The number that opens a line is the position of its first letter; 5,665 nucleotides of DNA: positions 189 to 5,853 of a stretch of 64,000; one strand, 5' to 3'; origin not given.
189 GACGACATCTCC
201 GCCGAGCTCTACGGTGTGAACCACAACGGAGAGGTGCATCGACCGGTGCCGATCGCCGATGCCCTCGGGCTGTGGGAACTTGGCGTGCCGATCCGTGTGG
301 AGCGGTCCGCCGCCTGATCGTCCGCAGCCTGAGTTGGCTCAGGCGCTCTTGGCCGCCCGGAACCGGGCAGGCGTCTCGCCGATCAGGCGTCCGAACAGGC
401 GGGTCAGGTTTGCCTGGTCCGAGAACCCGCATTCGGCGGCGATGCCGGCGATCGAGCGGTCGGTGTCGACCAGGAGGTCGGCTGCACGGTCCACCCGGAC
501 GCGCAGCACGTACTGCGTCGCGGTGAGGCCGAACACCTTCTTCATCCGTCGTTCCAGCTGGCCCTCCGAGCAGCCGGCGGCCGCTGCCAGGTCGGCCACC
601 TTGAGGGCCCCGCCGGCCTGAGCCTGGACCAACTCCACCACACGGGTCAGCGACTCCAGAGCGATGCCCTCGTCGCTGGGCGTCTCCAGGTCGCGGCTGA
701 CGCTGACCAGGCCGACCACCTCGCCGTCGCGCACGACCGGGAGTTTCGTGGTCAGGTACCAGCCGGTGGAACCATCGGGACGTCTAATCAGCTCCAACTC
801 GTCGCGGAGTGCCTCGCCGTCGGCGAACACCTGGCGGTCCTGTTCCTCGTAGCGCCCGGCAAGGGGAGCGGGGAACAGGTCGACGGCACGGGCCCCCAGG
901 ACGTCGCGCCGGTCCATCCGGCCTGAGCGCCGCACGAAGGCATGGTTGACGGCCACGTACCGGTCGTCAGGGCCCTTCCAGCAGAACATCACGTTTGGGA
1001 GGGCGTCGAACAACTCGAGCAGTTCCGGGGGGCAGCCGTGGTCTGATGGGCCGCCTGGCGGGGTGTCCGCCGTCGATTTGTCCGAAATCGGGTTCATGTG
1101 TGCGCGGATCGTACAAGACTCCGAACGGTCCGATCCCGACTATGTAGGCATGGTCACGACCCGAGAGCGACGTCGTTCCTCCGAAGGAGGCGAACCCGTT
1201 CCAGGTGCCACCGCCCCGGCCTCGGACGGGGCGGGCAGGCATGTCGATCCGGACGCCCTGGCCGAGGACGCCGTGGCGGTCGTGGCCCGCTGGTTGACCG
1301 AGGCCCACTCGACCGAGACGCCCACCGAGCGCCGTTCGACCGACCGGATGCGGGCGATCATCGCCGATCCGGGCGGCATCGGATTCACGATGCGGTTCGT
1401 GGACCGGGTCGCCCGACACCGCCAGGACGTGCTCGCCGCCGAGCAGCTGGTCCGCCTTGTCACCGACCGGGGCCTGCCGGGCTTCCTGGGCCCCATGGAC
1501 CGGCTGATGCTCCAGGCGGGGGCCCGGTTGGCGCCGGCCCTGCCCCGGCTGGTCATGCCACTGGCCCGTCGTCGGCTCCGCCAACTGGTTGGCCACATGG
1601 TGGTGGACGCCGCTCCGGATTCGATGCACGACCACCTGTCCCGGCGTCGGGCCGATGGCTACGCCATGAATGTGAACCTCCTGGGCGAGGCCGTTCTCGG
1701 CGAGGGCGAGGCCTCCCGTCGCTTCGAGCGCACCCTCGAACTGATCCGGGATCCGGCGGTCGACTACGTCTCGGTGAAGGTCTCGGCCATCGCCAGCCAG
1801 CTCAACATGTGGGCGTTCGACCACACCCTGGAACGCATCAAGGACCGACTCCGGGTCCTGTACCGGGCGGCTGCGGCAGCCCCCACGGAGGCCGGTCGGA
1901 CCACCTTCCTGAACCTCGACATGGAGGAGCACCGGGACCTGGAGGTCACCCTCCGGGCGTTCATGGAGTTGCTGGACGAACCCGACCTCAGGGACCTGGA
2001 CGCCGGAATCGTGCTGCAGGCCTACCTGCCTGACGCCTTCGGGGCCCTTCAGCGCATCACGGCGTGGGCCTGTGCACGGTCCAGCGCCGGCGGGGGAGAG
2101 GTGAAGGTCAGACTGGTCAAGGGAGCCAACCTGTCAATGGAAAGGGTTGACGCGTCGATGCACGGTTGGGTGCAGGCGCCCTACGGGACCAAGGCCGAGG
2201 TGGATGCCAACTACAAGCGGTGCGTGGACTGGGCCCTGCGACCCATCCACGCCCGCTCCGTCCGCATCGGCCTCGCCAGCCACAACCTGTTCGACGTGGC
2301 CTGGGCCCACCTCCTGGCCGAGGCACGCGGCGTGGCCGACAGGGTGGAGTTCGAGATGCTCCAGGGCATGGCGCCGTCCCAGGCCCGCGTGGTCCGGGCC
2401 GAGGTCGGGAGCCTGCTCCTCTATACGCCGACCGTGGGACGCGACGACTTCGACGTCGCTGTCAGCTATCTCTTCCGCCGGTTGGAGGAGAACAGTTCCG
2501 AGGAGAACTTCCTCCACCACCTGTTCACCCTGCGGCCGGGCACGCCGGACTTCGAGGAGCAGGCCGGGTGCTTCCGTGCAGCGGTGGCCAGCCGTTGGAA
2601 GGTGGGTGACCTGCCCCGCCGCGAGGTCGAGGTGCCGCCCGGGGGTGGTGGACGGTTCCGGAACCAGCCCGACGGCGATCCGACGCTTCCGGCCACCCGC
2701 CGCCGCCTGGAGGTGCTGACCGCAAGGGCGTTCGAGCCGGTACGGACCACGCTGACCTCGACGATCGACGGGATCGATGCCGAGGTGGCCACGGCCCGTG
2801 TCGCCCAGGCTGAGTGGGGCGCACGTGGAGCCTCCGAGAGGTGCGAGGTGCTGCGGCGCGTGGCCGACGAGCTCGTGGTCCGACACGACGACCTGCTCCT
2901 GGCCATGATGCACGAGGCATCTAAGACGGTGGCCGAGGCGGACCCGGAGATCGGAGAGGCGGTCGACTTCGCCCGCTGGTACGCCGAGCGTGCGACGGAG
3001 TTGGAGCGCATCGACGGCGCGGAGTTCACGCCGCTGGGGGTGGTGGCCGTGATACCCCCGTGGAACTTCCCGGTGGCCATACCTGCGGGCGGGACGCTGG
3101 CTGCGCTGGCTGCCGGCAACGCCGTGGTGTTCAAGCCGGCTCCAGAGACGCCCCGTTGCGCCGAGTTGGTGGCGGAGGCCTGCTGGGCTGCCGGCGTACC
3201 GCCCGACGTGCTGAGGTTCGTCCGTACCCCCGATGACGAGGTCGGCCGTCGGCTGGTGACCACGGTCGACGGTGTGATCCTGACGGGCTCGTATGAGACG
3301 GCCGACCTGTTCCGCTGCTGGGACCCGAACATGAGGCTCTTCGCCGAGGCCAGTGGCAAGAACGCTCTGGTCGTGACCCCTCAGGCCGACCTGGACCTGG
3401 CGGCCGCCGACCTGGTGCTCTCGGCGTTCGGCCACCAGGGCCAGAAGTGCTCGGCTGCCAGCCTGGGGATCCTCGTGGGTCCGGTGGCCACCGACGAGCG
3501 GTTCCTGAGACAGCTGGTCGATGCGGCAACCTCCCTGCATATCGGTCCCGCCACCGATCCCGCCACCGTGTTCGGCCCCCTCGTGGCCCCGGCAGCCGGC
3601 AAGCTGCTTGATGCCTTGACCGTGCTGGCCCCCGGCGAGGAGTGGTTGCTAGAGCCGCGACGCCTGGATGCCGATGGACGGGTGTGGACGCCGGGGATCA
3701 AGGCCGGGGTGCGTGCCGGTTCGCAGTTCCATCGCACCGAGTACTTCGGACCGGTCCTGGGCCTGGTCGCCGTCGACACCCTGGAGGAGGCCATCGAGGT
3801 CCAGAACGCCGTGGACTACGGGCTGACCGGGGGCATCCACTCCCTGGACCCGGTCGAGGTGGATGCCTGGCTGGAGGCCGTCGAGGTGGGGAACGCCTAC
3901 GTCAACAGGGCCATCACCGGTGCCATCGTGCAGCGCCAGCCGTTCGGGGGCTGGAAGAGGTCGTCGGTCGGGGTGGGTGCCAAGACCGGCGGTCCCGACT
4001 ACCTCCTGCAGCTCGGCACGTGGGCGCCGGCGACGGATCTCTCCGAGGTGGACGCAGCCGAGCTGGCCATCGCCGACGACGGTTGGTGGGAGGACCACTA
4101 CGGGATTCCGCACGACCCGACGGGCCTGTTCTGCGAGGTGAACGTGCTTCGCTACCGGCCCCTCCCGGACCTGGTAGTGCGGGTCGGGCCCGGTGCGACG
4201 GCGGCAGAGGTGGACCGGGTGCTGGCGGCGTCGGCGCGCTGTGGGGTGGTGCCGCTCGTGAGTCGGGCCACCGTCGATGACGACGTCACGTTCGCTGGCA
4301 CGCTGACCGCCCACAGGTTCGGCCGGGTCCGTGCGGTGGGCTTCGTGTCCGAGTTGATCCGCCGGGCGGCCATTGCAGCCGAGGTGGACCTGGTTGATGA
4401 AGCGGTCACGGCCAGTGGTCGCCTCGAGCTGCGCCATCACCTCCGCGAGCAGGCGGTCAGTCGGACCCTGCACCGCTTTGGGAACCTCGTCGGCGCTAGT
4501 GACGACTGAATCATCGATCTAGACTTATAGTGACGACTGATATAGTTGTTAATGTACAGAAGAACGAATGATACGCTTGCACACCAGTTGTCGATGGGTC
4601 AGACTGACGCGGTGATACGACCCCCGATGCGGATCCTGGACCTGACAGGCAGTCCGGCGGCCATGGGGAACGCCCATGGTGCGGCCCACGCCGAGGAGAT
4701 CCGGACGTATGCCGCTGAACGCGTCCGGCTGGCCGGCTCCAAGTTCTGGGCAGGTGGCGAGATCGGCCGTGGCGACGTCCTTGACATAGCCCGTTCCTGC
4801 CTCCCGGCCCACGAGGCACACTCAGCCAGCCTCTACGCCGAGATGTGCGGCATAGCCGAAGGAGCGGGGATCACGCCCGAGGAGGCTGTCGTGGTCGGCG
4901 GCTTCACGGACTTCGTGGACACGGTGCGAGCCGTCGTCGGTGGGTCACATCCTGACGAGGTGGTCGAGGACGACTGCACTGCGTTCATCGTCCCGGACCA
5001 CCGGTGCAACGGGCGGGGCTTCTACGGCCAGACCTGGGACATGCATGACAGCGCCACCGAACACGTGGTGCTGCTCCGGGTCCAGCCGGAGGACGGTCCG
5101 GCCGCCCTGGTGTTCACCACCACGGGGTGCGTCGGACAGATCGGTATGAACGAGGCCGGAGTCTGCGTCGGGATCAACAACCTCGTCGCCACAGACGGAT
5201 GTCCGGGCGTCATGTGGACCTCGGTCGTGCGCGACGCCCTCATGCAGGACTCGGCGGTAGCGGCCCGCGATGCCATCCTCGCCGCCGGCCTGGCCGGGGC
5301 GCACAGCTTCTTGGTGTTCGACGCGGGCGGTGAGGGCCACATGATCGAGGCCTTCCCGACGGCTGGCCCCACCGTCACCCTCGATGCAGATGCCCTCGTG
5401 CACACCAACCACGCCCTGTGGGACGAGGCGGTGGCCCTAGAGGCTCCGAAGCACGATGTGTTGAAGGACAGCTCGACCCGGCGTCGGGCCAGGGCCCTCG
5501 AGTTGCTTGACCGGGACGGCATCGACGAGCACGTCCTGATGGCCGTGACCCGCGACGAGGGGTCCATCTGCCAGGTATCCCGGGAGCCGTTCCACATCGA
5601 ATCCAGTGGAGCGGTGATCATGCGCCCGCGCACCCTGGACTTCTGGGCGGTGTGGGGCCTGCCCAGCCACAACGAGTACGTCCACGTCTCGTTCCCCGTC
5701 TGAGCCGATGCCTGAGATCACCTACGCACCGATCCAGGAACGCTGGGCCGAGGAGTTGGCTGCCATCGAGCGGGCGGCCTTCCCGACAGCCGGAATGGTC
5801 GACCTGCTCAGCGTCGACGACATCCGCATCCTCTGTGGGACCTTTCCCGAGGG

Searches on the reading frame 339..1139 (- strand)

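Call 42: search_protein_families(library=pfam, proteins=[window:339-1139:-], max_evalue=0.0001)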
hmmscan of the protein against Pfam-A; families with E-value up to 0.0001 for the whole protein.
window:339-1139:- (266 aa): 4 families
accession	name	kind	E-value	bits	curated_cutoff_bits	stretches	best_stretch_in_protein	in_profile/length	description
PF12833.13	HTH_18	-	7.5e-24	84.3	33.6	1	184-262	1-79/80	Helix-turn-helix domain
PF08448.16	PAS_4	-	7.6e-17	62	23.1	1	44-151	1-105/110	PAS fold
PF00165.29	HTH_AraC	-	3.8e-16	59.2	26.6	2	177-211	7-41/42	Bacterial regulatory helix-turn-helix proteins, AraC family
PF13426.13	PAS_9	-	6.4e-07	30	27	1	51-151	4-101/103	PAS domain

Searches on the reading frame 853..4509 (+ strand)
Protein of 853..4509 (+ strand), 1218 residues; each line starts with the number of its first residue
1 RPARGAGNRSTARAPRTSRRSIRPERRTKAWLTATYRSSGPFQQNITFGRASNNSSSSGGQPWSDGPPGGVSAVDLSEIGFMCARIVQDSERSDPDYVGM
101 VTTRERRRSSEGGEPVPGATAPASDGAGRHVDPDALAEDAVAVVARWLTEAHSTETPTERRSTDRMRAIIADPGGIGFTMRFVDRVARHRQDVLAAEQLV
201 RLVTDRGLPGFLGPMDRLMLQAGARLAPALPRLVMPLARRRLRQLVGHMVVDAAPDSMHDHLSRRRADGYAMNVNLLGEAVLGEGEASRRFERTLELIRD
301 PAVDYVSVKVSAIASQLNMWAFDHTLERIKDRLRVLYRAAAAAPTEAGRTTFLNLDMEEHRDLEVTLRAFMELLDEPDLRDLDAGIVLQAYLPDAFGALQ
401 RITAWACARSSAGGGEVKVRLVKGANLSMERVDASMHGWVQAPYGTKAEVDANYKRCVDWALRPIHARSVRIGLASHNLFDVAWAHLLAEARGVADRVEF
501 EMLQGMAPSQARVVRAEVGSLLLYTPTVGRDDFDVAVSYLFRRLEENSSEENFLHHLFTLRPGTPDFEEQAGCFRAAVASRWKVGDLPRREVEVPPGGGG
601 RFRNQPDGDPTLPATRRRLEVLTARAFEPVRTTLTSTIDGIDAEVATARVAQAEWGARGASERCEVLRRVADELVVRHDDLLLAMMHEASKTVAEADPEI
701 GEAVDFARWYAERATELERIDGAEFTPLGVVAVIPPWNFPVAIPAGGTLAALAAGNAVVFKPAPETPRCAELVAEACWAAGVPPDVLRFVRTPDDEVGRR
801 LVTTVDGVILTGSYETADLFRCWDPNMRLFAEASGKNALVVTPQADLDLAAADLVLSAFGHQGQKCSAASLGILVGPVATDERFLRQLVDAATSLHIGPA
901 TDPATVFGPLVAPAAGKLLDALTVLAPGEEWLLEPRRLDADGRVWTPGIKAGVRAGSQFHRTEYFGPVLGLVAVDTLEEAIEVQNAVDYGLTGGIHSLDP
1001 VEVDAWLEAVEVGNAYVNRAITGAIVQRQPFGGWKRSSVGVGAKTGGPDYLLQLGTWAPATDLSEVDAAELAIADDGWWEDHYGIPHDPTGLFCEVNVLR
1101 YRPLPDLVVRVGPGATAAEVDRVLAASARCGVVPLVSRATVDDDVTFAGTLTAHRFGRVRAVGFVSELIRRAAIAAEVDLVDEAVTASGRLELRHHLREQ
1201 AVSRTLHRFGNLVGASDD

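Call 42: search_protein_families(library=pfam, proteins=[window:853-4509:+], max_evalue=0.0001)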
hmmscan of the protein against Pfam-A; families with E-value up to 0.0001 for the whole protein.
window:853-4509:+ (1218 aa): 2 families
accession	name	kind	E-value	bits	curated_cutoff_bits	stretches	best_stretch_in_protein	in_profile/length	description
PF00171.27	Aldedh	-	1.7e-96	324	23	1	620-1051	10-452/461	Aldehyde dehydrogenase family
PF01619.24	Pro_dh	-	2.7e-58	198.2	27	1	260-556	3-278/278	Proline dehydrogenase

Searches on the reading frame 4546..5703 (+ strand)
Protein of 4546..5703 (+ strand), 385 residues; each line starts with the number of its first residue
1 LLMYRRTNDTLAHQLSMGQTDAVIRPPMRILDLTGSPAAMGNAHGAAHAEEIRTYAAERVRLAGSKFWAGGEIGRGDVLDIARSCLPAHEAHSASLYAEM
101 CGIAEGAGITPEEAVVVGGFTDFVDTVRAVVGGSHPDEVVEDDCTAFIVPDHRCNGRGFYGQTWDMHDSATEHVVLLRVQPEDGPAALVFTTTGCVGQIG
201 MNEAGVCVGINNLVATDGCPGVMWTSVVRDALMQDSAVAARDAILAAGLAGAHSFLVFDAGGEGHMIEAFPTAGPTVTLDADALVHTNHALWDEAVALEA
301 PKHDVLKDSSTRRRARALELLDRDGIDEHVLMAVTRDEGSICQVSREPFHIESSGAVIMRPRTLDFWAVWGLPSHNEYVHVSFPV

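Call 42: search_protein_families(library=pfam, proteins=[window:4546-5703:+], max_evalue=0.0001)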
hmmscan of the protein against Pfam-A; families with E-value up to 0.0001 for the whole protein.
window:4546-5703:+ (385 aa): 1 family
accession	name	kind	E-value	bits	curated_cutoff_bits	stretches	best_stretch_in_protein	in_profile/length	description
PF03417.21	AAT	-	3.9e-09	36.9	23.2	1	155-322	5-169/225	Acyl-coenzyme A:6-aminopenicillanic acid acyl-transferase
